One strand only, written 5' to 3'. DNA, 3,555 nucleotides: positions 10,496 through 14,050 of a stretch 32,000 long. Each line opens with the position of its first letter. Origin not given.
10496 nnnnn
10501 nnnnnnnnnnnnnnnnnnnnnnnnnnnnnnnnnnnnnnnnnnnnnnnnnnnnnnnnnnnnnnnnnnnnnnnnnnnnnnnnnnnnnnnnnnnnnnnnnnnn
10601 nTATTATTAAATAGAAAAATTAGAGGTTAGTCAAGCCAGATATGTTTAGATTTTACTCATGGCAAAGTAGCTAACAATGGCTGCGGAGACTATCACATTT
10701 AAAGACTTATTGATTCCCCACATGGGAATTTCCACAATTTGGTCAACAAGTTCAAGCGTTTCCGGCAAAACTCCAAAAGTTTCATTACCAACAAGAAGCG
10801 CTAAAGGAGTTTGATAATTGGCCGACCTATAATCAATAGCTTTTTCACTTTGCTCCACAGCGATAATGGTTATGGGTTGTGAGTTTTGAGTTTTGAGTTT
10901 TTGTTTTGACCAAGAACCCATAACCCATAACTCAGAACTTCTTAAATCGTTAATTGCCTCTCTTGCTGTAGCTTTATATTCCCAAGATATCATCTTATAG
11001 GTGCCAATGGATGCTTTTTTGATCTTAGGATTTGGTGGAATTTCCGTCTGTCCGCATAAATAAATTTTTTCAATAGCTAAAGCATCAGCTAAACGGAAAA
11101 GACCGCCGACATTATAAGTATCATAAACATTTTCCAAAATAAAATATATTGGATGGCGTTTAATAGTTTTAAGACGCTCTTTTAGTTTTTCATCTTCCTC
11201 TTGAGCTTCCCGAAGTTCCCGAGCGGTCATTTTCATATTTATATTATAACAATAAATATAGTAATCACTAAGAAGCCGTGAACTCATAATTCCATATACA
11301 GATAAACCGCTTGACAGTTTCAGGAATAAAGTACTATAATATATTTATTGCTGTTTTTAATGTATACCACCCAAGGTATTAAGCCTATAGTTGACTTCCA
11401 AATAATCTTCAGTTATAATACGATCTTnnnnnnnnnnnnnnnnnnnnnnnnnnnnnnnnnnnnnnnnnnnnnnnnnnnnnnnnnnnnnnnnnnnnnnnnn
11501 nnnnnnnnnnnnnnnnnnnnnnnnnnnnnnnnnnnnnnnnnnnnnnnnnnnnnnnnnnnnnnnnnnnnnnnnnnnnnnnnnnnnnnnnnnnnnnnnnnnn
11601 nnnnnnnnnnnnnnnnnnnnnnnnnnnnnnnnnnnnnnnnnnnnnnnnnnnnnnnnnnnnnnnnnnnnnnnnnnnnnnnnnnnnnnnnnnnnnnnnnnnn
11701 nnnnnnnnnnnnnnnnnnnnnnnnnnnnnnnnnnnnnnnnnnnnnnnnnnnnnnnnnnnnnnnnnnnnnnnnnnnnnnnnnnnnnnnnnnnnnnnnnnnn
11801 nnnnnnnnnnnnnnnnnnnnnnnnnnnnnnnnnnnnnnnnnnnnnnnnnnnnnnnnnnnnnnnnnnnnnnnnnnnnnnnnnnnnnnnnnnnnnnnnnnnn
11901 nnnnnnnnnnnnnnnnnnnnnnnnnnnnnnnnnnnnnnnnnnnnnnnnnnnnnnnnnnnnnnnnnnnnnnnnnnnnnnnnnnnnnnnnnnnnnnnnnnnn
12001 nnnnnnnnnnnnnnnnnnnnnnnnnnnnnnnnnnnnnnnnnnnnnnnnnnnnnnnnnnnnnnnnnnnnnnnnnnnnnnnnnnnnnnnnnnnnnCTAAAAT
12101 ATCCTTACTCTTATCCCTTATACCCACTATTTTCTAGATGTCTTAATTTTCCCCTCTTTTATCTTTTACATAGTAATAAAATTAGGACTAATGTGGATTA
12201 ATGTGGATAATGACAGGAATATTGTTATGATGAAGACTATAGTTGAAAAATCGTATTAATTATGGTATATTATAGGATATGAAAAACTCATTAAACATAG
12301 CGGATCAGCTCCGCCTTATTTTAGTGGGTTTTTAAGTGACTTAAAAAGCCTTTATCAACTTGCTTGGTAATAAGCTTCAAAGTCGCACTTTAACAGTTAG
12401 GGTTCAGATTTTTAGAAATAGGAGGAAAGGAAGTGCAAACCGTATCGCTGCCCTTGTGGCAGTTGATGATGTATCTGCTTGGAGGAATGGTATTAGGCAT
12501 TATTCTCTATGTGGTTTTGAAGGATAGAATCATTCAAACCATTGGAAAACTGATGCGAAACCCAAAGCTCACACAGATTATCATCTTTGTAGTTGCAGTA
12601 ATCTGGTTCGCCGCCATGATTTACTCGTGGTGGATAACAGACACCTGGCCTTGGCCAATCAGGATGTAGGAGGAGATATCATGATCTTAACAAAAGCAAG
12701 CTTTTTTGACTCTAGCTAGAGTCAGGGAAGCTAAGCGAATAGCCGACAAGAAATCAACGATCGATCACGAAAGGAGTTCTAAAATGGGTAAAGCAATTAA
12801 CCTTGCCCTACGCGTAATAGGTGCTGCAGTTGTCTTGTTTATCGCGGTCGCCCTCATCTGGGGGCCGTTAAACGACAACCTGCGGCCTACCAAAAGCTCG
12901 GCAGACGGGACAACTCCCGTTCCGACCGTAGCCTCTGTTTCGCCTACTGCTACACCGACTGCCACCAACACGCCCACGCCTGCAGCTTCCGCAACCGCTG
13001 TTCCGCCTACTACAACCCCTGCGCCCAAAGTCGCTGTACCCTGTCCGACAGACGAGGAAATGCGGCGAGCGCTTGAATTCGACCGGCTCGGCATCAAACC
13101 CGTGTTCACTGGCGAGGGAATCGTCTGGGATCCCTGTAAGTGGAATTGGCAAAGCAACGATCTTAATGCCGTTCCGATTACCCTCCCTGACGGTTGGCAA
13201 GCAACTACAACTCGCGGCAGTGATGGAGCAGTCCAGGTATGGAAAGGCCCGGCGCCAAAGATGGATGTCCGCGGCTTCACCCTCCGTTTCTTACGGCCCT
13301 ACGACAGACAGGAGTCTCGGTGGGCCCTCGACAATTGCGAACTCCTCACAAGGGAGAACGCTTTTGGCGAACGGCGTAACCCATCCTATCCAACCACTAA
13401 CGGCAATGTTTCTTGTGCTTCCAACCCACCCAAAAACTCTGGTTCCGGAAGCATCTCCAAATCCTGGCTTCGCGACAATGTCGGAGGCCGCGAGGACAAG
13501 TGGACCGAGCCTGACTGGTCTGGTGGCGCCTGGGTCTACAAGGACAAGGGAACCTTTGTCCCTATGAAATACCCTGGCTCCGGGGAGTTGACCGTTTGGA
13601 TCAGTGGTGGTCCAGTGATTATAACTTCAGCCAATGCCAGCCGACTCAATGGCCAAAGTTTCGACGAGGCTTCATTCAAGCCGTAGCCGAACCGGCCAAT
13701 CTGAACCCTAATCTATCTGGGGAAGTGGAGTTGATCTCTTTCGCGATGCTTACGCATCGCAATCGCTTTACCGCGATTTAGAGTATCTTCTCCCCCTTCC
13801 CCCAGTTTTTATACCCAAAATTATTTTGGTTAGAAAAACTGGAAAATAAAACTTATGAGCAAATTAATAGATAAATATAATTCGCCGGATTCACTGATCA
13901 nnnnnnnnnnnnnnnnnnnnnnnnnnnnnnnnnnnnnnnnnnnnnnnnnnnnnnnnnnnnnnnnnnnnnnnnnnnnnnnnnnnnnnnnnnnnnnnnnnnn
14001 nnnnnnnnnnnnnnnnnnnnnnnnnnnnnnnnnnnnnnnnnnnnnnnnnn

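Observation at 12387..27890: Three dispersed GC-rich gene cassettes share conserved 5' and 3' boundary boxes: candidate undescribed cassette or mobile family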

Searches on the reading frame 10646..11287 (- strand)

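Call 9: search_protein_families(library=pfam, proteins=[window:10646-11287:-], max_evalue=0.001)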
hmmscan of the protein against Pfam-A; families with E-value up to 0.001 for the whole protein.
window:10646-11287:- (213 aa): 1 family
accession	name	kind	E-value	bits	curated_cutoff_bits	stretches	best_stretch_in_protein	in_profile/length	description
PF00588.24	SpoU_methylase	-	5.1e-29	101.6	29.7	1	47-207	2-142/142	SpoU rRNA Methylase family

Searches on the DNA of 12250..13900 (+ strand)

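Call 28: search_rna_families(sources=[L007, L008, L010], threshold=evalue, max_evalue=1, show_alignments=4)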
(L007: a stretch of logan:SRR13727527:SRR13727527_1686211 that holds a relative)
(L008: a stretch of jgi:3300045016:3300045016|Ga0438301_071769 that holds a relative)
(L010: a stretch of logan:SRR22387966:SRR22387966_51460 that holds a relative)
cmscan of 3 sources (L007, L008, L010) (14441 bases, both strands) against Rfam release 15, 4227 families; matches with E-value up to 1: 1.
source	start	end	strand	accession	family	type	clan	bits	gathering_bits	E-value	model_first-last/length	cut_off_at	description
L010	1665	1758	+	RF00008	Hammerhead_3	Gene; ribozyme;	CL00010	30.3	48.5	0.0042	1-54/54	no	Hammerhead ribozyme (type III)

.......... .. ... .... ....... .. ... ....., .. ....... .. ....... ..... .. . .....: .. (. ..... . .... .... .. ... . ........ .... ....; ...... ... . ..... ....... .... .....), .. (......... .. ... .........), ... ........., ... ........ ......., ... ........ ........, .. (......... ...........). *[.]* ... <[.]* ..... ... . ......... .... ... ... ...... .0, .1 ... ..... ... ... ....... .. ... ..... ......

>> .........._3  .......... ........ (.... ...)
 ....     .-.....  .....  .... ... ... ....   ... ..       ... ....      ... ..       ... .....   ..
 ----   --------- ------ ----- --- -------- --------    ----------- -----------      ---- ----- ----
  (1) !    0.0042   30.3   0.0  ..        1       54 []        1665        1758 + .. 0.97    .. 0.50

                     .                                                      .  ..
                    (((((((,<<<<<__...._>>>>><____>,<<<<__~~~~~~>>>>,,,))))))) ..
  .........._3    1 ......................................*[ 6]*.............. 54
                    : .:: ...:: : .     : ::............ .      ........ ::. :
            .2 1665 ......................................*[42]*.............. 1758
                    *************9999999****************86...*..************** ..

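Call 29: search_rna_families(source=window, start=12250, end=13900, threshold=evalue, max_evalue=10, show_alignments=3)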
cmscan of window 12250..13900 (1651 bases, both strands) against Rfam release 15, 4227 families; matches with E-value up to 10: 7.
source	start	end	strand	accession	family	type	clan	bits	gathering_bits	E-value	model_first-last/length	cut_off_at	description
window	12815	12989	-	RF02047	Sphinx_2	Gene; lncRNA;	-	21.6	34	0.26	1-158/158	no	Sphinx conserved region 2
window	13796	13848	-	RF03284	mir-4637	Gene; miRNA;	-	16.6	89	8.1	1-84/84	no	mir-4637 microRNA precursor family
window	13797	13847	-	RF00884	MIR815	Gene; miRNA;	-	16.4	63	9.6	1-81/81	no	MIR815 microRNA precursor family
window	13805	13868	-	RF01751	potC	Cis-reg;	-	16.2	44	9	1-70/70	no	potC RNA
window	13800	13844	-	RF04211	MIR5185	Gene; miRNA;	-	16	101.7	8.7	32-84/111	no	MIR5185 microRNA precursor family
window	12930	12988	-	RF02760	sR035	Gene; sRNA;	-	13.3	233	1.1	68-129/206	no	sR035 sRNA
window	12373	12468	+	RF01385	isrA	Gene; sRNA;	-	13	51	8.9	1-129/129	no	isrA Hfq binding RNA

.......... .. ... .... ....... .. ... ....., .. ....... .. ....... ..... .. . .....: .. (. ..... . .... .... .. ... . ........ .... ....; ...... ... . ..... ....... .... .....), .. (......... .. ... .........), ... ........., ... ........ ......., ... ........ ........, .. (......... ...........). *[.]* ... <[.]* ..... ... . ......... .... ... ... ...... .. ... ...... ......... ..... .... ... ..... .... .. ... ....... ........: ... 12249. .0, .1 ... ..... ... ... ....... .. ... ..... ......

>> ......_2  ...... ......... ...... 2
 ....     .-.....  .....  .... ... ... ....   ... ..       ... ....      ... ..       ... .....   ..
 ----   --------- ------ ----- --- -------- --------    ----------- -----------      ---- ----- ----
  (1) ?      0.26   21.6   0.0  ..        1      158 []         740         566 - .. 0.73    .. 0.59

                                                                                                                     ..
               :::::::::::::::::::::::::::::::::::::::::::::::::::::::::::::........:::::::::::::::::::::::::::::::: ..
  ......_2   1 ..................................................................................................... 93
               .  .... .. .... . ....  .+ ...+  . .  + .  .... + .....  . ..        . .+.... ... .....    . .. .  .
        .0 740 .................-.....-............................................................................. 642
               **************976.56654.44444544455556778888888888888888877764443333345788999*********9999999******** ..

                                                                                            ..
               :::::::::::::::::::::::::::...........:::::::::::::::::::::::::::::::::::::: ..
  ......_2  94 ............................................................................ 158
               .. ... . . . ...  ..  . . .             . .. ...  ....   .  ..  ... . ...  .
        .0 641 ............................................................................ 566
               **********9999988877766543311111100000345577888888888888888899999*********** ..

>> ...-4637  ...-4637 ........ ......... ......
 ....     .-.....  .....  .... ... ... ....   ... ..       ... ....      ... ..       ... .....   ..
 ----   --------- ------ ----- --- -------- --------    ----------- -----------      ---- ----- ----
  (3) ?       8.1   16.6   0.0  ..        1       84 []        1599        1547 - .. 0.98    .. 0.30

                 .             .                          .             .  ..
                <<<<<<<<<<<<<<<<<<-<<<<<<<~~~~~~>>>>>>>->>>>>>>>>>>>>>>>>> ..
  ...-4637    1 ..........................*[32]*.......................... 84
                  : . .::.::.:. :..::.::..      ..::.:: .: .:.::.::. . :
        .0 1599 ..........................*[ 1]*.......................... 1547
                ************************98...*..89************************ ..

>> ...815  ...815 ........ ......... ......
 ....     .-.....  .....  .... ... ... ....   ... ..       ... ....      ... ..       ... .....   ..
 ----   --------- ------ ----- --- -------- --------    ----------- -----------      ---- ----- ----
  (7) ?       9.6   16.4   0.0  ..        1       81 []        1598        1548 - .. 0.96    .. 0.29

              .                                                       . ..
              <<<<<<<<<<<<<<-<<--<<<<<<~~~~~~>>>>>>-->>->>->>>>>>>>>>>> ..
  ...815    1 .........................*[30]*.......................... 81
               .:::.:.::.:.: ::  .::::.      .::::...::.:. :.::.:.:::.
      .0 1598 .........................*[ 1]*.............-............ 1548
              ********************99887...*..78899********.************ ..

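Call 64: search_rna_families(sources=[L007, L028, L038, L042, L031, L010], threshold=evalue, max_evalue=1, show_alignments=5)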
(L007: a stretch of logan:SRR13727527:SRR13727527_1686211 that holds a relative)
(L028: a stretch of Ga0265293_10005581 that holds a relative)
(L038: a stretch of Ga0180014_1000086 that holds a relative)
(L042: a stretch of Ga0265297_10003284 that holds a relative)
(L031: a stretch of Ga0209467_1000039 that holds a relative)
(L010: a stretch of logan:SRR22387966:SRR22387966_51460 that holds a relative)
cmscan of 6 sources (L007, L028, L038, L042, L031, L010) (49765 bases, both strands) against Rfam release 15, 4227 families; matches with E-value up to 1: 10.
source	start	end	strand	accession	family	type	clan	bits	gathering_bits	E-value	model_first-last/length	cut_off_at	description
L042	215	287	-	RF00005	tRNA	Gene; tRNA;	CL00001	64.8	29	6.7e-12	1-71/71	no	tRNA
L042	80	151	-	RF00005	tRNA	Gene; tRNA;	CL00001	61.1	29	6.9e-11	1-71/71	no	tRNA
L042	3170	3222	+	RF00008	Hammerhead_3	Gene; ribozyme;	CL00010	46.4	48.5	4.2e-07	1-54/54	no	Hammerhead ribozyme (type III)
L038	1197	1267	+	RF03799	mir-3202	Gene; miRNA;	-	34.9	90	0.001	1-79/79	no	mir-3202 microRNA precursor family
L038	1197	1267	-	RF03799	mir-3202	Gene; miRNA;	-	32.4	90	0.0055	1-79/79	no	mir-3202 microRNA precursor family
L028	849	907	+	RF04014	mir-8338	Gene; miRNA;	-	32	80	0.007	1-61/61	no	mir-8338 microRNA precursor family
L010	1665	1758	+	RF00008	Hammerhead_3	Gene; ribozyme;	CL00010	30.3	48.5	0.014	1-54/54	no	Hammerhead ribozyme (type III)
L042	214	287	+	RF04354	Plastid-ycf2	Cis-reg;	-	26.3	65.7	0.29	1-75/75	no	Plastid-ycf2 5UTR RNA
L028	848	906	-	RF04014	mir-8338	Gene; miRNA;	-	24.5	80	0.82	1-61/61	no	mir-8338 microRNA precursor family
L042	1380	1412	+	RF01126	sR41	Gene; snRNA; snoRNA; CD-box;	-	23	54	0.26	1-53/53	no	Small nucleolar RNA sR41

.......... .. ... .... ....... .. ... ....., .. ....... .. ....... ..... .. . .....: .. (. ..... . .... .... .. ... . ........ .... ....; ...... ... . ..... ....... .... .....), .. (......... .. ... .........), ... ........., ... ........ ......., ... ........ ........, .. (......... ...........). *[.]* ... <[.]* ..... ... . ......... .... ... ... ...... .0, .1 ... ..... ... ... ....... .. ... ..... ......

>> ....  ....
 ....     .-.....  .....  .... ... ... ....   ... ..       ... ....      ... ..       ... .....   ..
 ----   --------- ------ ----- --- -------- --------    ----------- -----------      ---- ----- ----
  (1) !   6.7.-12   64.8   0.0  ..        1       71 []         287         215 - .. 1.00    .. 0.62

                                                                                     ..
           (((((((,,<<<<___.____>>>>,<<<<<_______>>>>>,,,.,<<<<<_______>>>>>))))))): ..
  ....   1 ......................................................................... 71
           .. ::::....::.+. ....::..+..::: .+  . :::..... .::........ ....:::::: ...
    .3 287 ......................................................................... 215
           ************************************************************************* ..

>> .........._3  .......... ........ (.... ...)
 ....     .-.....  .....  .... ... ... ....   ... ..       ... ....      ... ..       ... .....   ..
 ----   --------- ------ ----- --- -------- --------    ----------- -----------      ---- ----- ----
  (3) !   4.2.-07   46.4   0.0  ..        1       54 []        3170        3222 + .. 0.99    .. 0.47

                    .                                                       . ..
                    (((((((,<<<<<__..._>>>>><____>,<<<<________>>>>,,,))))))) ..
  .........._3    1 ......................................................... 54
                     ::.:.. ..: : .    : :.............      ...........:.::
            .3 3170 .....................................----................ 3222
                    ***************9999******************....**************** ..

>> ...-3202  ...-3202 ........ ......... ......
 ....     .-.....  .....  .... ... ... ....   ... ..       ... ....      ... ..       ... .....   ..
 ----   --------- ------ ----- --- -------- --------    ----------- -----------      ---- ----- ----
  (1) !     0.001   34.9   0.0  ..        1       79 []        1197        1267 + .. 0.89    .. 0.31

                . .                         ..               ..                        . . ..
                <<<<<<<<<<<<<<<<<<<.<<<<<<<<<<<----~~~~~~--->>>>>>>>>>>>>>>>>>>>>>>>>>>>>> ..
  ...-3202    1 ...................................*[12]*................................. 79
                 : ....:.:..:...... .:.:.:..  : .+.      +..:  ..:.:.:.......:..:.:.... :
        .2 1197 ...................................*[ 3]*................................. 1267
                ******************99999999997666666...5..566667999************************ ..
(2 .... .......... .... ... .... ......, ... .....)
